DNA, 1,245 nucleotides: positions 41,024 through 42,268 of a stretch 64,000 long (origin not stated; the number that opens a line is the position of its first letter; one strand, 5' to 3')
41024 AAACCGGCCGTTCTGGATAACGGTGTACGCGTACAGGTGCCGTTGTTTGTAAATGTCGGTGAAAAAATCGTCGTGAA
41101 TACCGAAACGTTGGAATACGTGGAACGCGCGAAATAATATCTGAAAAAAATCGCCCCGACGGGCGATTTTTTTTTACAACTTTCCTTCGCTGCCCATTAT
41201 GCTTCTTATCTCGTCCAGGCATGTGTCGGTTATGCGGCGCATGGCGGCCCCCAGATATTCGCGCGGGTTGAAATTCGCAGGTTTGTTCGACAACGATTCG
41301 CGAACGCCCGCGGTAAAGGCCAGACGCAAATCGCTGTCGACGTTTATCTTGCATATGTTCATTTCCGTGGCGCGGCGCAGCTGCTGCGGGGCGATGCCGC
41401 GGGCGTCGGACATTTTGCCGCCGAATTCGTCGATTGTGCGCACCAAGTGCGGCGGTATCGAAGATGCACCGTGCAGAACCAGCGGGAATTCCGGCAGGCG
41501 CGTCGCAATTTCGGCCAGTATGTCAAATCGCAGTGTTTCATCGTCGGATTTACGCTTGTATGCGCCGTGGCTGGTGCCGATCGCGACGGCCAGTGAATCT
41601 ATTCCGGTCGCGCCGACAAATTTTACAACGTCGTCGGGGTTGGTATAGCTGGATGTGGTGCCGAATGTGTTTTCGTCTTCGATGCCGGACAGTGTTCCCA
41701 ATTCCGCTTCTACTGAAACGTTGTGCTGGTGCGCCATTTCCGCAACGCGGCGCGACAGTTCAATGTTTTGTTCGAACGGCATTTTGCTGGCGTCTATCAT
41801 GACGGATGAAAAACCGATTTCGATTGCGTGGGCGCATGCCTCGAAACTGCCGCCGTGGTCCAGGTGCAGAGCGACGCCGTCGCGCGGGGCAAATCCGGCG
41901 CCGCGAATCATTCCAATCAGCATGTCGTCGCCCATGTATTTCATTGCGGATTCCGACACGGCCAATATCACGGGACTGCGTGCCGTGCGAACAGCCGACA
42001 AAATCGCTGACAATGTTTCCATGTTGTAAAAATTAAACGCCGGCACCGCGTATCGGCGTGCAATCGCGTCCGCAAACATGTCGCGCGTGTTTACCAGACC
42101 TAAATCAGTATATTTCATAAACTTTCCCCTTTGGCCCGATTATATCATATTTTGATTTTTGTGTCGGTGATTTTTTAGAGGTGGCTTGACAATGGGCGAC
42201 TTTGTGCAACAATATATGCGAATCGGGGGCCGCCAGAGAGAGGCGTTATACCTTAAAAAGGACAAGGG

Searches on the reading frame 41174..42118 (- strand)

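Call 67: search_protein_families(library=pfam, proteins=[window:41174-42118:-], max_evalue=0.001)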
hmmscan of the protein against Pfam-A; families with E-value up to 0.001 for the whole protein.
window:41174-42118:- (314 aa): 1 family
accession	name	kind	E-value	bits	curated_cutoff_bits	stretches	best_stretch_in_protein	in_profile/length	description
PF01116.26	F_bP_aldolase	-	7.1e-91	305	25.5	1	9-313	1-277/277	Fructose-bisphosphate aldolase class-II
